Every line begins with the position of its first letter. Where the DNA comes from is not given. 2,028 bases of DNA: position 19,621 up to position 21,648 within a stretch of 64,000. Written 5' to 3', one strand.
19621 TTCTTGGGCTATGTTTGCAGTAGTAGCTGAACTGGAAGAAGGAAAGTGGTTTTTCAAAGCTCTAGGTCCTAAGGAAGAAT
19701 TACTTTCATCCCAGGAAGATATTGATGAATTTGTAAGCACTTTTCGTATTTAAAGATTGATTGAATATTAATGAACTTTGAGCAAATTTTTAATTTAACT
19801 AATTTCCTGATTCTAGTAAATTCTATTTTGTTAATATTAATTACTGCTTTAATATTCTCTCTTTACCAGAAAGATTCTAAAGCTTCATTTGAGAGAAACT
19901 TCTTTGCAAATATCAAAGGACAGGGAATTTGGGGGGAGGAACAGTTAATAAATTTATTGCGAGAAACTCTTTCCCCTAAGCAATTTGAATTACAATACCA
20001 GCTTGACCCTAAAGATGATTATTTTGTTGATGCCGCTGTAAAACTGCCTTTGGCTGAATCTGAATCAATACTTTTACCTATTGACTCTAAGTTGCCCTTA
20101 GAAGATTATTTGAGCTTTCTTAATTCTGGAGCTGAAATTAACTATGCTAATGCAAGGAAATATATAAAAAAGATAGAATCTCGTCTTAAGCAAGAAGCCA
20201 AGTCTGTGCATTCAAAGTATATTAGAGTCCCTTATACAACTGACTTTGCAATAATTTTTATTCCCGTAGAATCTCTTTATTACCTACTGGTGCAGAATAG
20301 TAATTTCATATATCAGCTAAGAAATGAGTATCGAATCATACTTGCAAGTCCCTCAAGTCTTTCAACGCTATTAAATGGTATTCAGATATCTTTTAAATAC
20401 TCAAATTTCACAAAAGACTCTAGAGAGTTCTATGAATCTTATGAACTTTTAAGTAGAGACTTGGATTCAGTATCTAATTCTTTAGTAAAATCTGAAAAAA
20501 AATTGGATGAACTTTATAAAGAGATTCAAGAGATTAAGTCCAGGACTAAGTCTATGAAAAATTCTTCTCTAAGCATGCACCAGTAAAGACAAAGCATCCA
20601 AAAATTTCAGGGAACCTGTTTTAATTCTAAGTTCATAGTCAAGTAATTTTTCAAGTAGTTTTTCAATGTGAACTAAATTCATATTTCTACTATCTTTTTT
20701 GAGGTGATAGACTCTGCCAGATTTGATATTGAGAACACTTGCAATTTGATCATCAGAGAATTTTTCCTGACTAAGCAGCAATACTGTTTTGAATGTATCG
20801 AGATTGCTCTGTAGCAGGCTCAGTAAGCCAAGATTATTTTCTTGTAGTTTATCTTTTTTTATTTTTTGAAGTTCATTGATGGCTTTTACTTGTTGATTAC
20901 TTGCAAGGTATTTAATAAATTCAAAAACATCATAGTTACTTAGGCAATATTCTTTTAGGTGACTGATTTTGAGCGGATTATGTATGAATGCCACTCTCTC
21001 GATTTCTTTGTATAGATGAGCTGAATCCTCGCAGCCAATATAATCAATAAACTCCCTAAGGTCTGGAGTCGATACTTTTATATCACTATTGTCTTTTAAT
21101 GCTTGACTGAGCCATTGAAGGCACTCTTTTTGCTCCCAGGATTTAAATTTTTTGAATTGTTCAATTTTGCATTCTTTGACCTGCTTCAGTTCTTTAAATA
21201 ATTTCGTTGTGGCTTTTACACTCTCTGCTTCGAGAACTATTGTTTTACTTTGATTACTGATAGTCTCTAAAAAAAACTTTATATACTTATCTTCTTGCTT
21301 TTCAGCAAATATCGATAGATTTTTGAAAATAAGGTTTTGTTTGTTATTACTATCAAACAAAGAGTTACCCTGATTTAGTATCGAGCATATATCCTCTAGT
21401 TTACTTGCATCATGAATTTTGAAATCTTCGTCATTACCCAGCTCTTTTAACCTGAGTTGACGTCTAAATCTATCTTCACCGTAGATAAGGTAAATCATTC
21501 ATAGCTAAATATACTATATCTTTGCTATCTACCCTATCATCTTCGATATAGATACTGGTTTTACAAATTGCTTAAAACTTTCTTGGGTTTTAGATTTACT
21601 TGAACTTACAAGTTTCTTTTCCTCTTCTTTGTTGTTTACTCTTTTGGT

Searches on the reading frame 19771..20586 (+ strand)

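Call 74: search_protein_families(library=pfam, proteins=[window:19771-20586:+], max_evalue=0.01)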
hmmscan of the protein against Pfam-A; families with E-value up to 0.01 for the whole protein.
window:19771-20586:+ (271 aa): 1 family
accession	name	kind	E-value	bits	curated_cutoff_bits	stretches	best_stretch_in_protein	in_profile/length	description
PF02646.22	RmuC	-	9.5e-41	140.2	26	1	45-262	60-274/291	RmuC family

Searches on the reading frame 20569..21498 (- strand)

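Call 74: search_protein_families(library=pfam, proteins=[window:20569-21498:-], max_evalue=0.01)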
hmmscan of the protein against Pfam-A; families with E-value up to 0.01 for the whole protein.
window:20569-21498:- (309 aa): 1 family
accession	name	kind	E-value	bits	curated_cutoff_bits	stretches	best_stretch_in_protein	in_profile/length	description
PF21694.2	DNA_pol3_delta_C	-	3e-13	50.3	27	1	190-305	3-116/121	DNA polymerase III delta subunit, C-terminal domain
